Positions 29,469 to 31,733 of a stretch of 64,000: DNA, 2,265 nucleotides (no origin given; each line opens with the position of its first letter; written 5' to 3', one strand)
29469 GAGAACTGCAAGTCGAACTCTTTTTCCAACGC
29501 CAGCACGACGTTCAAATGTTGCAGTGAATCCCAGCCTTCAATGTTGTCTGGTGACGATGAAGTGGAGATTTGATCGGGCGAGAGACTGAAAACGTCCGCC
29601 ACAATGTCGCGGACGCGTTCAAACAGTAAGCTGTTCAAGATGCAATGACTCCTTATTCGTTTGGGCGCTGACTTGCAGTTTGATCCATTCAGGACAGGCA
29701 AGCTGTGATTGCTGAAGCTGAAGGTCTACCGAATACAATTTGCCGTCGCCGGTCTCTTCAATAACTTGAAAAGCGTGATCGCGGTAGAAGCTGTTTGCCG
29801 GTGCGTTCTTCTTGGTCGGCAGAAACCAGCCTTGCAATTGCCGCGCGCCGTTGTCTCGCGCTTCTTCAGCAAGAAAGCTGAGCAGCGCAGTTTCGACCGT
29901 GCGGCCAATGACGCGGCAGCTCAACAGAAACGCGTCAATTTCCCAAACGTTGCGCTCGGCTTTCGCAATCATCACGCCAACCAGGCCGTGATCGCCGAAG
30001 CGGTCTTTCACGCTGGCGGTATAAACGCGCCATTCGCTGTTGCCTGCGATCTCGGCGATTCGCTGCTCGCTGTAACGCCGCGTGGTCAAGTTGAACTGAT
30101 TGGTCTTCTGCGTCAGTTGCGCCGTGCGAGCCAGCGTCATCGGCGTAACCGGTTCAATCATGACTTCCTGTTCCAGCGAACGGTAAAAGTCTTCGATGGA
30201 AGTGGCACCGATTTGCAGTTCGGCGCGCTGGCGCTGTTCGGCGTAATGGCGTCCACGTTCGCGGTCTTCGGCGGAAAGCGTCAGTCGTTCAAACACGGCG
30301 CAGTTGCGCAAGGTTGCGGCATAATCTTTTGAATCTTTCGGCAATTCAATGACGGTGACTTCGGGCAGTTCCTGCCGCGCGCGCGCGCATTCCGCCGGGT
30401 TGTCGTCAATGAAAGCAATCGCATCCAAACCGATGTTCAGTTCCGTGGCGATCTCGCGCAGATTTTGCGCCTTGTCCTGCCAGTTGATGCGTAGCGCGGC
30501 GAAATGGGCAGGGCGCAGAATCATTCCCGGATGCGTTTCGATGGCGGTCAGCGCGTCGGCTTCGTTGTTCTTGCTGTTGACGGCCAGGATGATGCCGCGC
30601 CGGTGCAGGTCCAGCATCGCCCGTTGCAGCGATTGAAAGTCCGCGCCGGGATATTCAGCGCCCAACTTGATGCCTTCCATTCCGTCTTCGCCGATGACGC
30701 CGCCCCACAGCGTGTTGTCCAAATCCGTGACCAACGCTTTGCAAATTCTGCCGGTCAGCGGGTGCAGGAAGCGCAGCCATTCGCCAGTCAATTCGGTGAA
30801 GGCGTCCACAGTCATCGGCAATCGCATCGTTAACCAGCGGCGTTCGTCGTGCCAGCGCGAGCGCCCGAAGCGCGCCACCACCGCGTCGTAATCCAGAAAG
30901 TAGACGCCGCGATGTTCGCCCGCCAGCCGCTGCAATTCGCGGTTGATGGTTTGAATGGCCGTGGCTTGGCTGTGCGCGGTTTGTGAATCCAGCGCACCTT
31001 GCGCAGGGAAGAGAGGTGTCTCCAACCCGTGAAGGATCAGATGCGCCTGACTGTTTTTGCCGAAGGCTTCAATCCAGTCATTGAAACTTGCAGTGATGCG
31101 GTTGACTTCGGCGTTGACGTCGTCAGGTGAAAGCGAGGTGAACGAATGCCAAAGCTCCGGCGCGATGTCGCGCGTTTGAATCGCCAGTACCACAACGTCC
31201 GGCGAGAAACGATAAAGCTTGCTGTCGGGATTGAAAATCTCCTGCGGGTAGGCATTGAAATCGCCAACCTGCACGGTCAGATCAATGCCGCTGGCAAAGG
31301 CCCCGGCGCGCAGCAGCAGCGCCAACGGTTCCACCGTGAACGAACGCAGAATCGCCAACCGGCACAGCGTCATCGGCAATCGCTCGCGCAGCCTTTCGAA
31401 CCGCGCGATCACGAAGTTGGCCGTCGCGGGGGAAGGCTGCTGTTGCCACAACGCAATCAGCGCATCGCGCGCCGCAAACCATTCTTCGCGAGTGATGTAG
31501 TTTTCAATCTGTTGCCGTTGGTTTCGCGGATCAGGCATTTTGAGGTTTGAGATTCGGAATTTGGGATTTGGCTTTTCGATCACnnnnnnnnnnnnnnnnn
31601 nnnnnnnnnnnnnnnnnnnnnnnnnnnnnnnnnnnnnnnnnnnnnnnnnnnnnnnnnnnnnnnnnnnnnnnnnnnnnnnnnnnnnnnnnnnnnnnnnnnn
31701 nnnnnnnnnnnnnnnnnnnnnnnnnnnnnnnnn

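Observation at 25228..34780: The nonulosonic-acid (neuB/neuC/neuA) module is interrupted by an FkbH-ACP-dehydratase/reductase acyl module, a deacetylase and an oxygenase, which predicts an unusually N-acylated sialic-acid-like sugar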

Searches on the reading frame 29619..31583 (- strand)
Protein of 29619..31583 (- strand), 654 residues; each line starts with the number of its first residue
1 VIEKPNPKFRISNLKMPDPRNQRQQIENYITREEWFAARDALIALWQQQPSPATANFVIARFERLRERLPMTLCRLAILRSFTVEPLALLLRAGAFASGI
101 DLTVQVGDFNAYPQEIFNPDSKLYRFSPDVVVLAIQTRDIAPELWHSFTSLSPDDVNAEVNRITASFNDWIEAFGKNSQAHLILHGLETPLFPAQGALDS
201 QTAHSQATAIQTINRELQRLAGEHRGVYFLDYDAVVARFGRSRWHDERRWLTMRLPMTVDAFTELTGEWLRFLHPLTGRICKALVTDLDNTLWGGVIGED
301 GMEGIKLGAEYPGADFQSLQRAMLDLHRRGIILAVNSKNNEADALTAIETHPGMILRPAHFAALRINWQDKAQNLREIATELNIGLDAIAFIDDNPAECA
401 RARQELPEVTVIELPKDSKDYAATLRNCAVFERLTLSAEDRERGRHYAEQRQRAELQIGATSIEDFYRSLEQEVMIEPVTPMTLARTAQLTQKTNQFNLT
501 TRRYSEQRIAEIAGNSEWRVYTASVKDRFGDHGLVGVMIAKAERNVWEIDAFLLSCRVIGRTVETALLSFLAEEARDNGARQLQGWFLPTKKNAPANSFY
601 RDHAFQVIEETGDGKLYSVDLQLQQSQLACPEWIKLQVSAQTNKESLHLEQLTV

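Call 4: search_protein_families(library=pfam, proteins=[window:29619-31583:-], max_evalue=0.01)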
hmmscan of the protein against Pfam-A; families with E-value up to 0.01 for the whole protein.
window:29619-31583:- (654 aa): 1 family
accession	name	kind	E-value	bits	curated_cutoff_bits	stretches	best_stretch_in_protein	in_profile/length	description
PF21211.3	FkbH_N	-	1.9e-09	38.2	27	1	75-263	1-181/192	FkbH, N-terminal domain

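Call 5: search_protein_families(library=ncbifam, proteins=[window:29619-31583:-], max_evalue=0.01)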
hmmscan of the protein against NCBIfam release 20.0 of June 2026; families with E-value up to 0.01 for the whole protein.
window:29619-31583:- (654 aa): 2 families
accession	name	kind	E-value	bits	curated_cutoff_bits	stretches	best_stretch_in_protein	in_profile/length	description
TIGR01686.1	FkbH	subfamily_domain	5.9e-95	318.1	146.65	1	280-606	2-320/323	FkbH domain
TIGR01681.1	HAD-SF-IIIC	subfamily_domain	2.4e-18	67.2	35.75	1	282-401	1-127/132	HAD-IIIC family phosphatase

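Call 10: search_solved_structures(query=window:29619-31583:-, max_evalue=0.01, show_alignments=2)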
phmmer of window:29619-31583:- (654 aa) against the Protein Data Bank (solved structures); distinct sequences matched with E-value up to 0.01: 1.
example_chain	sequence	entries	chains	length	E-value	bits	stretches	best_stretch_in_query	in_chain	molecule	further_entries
3slr_A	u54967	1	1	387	5.5e-47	163.6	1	70-437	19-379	uncharacterized protein BF1531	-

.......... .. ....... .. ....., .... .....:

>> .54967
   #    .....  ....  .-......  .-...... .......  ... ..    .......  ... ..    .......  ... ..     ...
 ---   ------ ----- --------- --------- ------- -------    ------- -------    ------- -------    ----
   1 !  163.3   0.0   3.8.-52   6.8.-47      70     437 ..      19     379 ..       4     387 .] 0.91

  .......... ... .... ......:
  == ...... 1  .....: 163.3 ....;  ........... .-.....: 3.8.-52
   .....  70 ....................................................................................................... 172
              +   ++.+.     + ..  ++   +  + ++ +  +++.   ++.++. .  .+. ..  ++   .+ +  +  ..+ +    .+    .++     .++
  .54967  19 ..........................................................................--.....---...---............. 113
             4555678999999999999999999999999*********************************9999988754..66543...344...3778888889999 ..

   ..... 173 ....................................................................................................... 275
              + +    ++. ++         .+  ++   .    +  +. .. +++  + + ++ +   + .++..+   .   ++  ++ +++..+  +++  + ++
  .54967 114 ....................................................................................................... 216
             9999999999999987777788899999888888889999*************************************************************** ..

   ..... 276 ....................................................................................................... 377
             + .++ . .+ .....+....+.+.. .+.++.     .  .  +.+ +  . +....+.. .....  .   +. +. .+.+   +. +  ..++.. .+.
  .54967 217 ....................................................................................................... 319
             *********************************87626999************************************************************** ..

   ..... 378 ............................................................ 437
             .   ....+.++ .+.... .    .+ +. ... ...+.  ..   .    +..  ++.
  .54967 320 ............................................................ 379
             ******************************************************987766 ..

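Call 18: find_homologous_proteins(query=window:29619-31583:-, max_evalue=1e-10)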
Query window:29619-31583:- (654 aa): 7805 proteins with E <= 1e-10 among 8000 candidates; the best 120 are listed.
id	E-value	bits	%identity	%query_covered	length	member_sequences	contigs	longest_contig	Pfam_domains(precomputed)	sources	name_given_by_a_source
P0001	0.0e+0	1451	100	98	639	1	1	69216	PF21211.4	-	-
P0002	0.0e+0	1200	82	98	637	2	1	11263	PF21211.4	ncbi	ncbi:MAG: HAD-IIIC family phosphatase [Acidobacteriota bacterium]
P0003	0.0e+0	1184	81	98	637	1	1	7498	PF21211.4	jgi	jgi:FkbH-like protein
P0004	0.0e+0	1163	79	98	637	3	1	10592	PF21211.4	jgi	-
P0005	0.0e+0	1129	77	97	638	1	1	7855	PF21211.4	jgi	jgi:FkbH-like protein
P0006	0.0e+0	1096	76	95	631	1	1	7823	PF21211.4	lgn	-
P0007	0.0e+0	1020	73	95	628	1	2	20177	PF21211.4,PF13472.13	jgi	jgi:FkbH-like protein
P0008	1.8e-295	999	70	95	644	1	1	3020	PF21211.4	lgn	-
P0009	8.4e-279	944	69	94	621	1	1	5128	PF21211.4,PF13472.13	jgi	jgi:FkbH-like protein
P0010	1.1e-277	941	68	95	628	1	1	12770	PF21211.4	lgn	-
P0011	4.8e-274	929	65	96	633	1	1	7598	PF21211.4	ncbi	-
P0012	4.4e-271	919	64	95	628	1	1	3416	PF21211.4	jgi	jgi:FkbH-like protein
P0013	7.6e-270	915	65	95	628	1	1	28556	PF21211.4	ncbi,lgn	-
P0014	3.5e-268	909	64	97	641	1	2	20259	PF21211.4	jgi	jgi:FkbH-like protein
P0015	9.6e-268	908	63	95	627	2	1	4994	PF21211.4,PF13472.13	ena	-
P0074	1.1e-246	838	61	94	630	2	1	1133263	PF21211.4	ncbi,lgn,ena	-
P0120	8.0e-243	825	60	94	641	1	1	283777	PF21211.4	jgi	jgi:FkbH-like protein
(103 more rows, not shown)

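Call 20: find_encoding_contigs(protein=P0074, flank=10000, max_places=2)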
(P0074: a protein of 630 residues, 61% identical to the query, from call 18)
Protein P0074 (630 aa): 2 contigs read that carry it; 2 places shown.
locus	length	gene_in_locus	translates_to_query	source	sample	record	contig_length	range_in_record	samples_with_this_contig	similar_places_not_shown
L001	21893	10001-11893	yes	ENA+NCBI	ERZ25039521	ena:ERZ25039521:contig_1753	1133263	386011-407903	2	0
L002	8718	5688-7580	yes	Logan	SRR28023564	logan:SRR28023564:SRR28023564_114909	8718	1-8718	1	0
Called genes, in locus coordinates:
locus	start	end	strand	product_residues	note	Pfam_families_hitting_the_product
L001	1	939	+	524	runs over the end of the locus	-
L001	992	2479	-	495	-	PF04185:Phosphoesterase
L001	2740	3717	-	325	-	PF01522:Polysacc_deac_1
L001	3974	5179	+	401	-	PF15632:ATPgrasp_Ter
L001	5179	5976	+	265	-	-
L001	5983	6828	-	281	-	PF00685:Sulfotransfer_1, PF13469:Sulfotransfer_3 (weak)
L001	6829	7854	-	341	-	PF00685:Sulfotransfer_1 (weak), PF13469:Sulfotransfer_3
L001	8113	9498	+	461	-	-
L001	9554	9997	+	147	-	PF13669:Glyoxalase_4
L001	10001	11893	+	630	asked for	PF21211:FkbH_N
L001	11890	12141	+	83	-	PF00550:PP-binding (weak)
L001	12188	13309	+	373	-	-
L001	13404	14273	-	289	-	PF00685:Sulfotransfer_1, PF13469:Sulfotransfer_3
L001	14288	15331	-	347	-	PF13480:Acetyltransf_6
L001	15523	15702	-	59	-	-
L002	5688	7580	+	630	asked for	PF21211:FkbH_N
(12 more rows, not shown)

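Call 21: find_encoding_contigs(protein=P0120, flank=10000, max_places=2)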
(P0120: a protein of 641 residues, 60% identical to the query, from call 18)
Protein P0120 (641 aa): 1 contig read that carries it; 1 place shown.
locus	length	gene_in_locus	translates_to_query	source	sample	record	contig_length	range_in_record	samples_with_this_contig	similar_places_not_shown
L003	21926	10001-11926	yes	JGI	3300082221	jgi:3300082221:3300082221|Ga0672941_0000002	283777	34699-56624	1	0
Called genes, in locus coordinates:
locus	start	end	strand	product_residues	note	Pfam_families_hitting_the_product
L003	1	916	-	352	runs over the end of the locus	PF01522:Polysacc_deac_1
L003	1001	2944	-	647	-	PF13522:GATase_6, PF12481:DUF3700 (weak), PF13537:GATase_7, PF00733:Asn_synthase, PF06508:QueC (weak)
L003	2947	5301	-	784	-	PF16889:Hepar_II_III_N, PF07940:Hepar_II_III_C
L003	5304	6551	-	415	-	PF13439:Glyco_transf_4, PF13477:Glyco_trans_4_2, PF13579:Glyco_trans_4_4, PF20706:GT4-conflict (weak), PF00534:Glycos_transf_1, PF13692:Glyco_trans_1_4, PF13524:Glyco_trans_1_2 (weak)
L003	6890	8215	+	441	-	PF03721:UDPG_MGDP_dh_N, PF00984:UDPG_MGDP_dh, PF03720:UDPG_MGDP_dh_C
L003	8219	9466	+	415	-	PF13439:Glyco_transf_4, PF00534:Glycos_transf_1, PF13692:Glyco_trans_1_4, PF13524:Glyco_trans_1_2 (weak)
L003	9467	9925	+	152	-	PF13669:Glyoxalase_4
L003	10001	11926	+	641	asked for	PF21211:FkbH_N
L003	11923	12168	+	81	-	PF00550:PP-binding (weak)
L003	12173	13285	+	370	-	-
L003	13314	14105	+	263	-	PF01522:Polysacc_deac_1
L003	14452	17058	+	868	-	PF05345:He_PIG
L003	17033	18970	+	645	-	-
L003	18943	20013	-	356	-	PF13579:Glyco_trans_4_4, PF13439:Glyco_transf_4, PF00534:Glycos_transf_1, PF13692:Glyco_trans_1_4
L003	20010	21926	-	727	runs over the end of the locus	PF00107:ADH_zinc_N, PF13602:ADH_zinc_N_2 (faint), PF01408:GFO_IDH_MocA, PF03447:NAD_binding_3 (weak), PF02894:GFO_IDH_MocA_C (faint), PF22725:GFO_IDH_MocA_C3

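Call 51: search_dna_similar(query=window:29619-31583:-, collection=plasmids, mode=protein, max_rows=40, max_evalue=1e-10)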
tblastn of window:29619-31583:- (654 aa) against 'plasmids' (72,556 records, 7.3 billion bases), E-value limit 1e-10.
Records with a match: 204; places in all: 207; records where one place covers at least 80% of the query: 32.
Best place of each record, by identity: <60% 204.
By first word of the organism name: Bacillus 52; Streptomyces 41; Sinorhizobium 40; Ralstonia 15; Clostridium 13; Rhodococcus 5; Rhizobium 4; Nocardia 3; Methylosinus 2; Burkholderia 2; and 24 more.
By predicted mobility (MOB-suite, as given by PLSDB): non-mobilizable 124; mobilizable 75; conjugative 5.
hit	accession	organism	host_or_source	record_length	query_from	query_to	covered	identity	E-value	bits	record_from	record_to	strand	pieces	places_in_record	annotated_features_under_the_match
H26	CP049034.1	Rhodobacteraceae bacterium SC52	Apostichopus japonicus,pure ...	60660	71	614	83%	36.6%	6e-84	296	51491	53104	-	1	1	HAD-IIIC family phosphatase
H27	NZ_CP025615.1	Niveispirillum cyanobacteriorum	sing cell,cyanobacterial aggregates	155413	65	621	85%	35.0%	2e-87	306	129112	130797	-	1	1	HAD-IIIC family phosphatase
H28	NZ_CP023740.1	Methylosinus trichosporium OB3b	isolate,soil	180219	75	605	81%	35.5%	4e-79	282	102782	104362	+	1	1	HAD-IIIC family phosphatase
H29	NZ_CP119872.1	Methylosinus trichosporium OB3b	Whole Organism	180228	75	605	81%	35.5%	4e-79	282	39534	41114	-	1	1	HAD-IIIC family phosphatase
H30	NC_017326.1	Sinorhizobium meliloti SM11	-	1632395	61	639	89%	32.3%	1e-78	280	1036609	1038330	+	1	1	none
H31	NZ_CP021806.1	Sinorhizobium meliloti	Medicago truncatula,Single Cell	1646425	61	639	89%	32.3%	1e-78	280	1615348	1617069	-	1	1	none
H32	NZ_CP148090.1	Sinorhizobium meliloti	Medicago sativa,cell culture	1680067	61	627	87%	32.8%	1e-78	280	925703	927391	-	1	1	none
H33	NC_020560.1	Sinorhizobium meliloti 2011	-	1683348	61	639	89%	31.9%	4e-76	273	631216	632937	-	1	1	none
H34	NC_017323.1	Sinorhizobium meliloti BL225C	-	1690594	61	627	87%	32.6%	5e-78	278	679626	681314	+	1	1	none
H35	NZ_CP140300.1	Sinorhizobium kummerowiae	Kummerowia stipulacea,Pure culture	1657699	61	627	87%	32.4%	1e-77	277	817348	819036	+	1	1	none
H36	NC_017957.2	Tistrella mobilis KA081020-065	-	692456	74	605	81%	34.5%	6e-78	278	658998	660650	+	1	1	HAD-IIIC family phosphatase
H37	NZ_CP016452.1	Sinorhizobium sp. RAC02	Microbial isolate,Algal phycosphere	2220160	51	613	86%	32.4%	9e-75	269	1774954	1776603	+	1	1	none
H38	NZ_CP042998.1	Aquisphaera giovannonii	-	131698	76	615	83%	33.7%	3e-71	259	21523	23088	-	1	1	HAD-IIIC family phosphatase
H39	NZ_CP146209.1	Sinorhizobium meliloti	-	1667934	61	616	85%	32.7%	5e-78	279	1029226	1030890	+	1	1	none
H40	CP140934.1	Sinorhizobium meliloti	Medicago lupulina,whole organism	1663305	61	616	85%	32.3%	8e-79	281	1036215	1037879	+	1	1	HAD family hydrolase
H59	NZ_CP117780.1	Burkholderia sp. FERM BP-3421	soil sample,soil sample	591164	109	599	75%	32.7%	1e-60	228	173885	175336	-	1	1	SDR family NAD(P)-dependent oxidoreductase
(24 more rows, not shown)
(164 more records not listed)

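Call 52: get_annotated_region(hit=H59, flank=7000)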
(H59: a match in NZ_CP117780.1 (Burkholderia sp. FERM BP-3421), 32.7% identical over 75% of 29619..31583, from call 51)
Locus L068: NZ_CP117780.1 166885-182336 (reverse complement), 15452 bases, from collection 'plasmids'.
description: Burkholderia sp. FERM BP-3421 plasmid p1, complete sequence
organism: Burkholderia sp. FERM BP-3421 (NCBI taxid 1494466)
taxonomy: Bacteria; Pseudomonadota; Betaproteobacteria; Burkholderiales; Burkholderiaceae; Burkholderia; Burkholderia sp. FERM BP-3421
host: -; source: soil sample,soil sample; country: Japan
typing (MOB-suite, as given by PLSDB): non-mobilizable
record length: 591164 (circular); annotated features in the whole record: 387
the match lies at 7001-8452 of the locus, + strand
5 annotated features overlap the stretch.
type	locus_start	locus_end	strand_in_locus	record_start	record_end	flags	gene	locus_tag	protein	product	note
CDS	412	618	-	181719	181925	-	-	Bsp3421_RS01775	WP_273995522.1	hypothetical protein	-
CDS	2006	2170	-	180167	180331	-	-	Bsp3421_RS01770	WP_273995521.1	hypothetical protein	-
CDS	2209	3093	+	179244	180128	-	-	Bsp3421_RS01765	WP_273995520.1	helix-turn-helix transcriptional regulator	GO:0006355 - regulation of DNA-templated transcription [Evidence IEA]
CDS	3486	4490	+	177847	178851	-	-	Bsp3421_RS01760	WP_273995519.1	acyltransferase domain-containing protein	-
CDS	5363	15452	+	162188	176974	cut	-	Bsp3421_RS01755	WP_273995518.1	SDR family NAD(P)-dependent oxidoreductase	-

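Call 53: get_annotated_region(hit=H33, flank=9000)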
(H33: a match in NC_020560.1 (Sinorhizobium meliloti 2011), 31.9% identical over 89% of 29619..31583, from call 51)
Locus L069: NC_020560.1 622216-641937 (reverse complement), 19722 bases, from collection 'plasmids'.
description: Sinorhizobium meliloti 2011 plasmid pSymB, complete sequence
organism: Sinorhizobium meliloti 2011 (NCBI taxid 1286640)
taxonomy: Bacteria; Pseudomonadota; Alphaproteobacteria; Hyphomicrobiales; Rhizobiaceae; Sinorhizobium; Sinorhizobium meliloti; Sinorhizobium meliloti 2011
host: -; source: -; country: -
typing (MOB-suite, as given by PLSDB): mobilizable; relaxase MOBQ
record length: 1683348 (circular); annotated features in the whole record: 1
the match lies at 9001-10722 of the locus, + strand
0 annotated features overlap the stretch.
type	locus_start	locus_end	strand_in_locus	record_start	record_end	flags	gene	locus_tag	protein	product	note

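Call 55: search_protein_families(library=pfam, proteins=[L068:5363-9262:+], max_evalue=0.001)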
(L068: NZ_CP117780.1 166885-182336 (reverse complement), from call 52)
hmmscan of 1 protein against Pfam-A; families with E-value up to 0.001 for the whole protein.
L068:5363-9262:+ (1300 aa): 6 families
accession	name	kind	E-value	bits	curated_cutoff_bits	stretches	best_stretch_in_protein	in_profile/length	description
PF00106.31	adh_short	-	8.4e-17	61.7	26.6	1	280-467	1-188/195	short chain dehydrogenase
PF01575.25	MaoC_dehydratas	-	8.2e-13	48.5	27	1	10-98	15-107/123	MaoC like domain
PF13561.12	adh_short_C2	-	2.4e-08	34.3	27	1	289-446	6-159/236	Enoyl-(Acyl carrier protein) reductase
PF00109.32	ketoacyl-synt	-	2.5e-06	27.7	20.8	1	1256-1293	2-39/252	Beta-ketoacyl synthase, N-terminal domain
PF00550.31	PP-binding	-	3.8e-06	27.5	20.8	1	1156-1217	3-65/67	Phosphopantetheine attachment site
PF08659.16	KR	-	0.00048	20.5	22.6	1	283-350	4-74/180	KR domain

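Call 66: find_encoding_contigs(protein=P0001, flank=10000, max_places=2)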
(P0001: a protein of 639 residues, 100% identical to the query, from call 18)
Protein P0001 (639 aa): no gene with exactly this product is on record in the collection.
